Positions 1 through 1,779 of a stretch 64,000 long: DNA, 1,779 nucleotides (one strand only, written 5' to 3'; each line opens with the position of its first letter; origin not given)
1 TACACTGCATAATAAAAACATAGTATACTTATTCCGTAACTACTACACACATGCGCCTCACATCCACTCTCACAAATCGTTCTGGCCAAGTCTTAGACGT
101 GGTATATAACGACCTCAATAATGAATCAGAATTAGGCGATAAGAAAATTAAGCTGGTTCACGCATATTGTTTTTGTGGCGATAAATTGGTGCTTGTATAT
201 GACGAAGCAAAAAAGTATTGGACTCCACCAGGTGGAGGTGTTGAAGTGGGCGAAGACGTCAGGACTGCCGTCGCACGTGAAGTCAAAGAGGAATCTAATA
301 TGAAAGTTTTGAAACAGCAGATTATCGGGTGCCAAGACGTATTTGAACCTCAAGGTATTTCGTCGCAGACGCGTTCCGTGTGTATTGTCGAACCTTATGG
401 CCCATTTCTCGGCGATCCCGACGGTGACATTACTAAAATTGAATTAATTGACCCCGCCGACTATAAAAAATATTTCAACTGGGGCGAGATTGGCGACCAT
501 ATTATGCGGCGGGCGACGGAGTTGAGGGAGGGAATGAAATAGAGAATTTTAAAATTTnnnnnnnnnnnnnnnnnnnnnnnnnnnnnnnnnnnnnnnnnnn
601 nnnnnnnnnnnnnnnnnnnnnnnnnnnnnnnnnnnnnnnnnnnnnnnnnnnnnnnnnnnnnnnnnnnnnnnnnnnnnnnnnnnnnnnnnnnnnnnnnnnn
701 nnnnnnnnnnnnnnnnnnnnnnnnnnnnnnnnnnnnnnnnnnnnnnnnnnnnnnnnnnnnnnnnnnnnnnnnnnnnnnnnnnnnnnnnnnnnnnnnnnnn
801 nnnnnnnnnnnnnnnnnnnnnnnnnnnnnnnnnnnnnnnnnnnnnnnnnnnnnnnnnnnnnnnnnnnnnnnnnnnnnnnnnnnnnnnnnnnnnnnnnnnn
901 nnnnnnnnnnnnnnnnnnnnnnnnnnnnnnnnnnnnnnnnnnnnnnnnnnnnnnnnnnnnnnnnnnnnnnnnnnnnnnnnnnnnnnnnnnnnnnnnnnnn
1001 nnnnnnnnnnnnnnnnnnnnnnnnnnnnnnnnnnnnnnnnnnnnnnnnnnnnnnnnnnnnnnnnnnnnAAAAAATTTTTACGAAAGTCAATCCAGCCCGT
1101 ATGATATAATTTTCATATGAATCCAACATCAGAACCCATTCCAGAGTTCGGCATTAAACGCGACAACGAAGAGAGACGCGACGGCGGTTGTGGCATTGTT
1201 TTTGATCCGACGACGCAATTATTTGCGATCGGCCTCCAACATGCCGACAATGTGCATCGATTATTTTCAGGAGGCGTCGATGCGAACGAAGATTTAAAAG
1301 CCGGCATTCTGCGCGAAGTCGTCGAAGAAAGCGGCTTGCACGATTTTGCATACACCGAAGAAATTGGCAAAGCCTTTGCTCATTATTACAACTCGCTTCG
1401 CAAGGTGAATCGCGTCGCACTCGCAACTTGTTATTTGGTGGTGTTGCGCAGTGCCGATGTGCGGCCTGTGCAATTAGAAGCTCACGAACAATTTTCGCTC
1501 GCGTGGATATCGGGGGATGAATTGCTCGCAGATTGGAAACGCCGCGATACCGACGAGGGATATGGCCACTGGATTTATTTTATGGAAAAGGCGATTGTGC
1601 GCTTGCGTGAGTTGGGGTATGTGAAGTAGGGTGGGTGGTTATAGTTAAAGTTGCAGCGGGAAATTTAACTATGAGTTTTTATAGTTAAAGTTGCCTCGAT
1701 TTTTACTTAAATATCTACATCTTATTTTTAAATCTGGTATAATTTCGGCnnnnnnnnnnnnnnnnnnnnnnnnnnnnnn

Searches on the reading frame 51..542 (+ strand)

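Call 74: search_protein_families(library=pfam, proteins=[window:51-542:+], max_evalue=0.001)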
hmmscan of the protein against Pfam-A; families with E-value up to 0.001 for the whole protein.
window:51-542:+ (163 aa): 1 family
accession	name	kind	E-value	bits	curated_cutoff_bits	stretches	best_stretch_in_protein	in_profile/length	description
PF00293.34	NUDIX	-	5.4e-10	39.8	21.1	1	46-140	17-119/134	NUDIX domain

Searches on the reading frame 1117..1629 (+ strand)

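Call 74: search_protein_families(library=pfam, proteins=[window:1117-1629:+], max_evalue=0.001)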
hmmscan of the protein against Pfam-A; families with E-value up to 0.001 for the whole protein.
window:1117-1629:+ (170 aa): 1 family
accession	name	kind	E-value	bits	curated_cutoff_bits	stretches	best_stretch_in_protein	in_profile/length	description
PF00293.34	NUDIX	-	7.5e-07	29.7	21.1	1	27-141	9-122/134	NUDIX domain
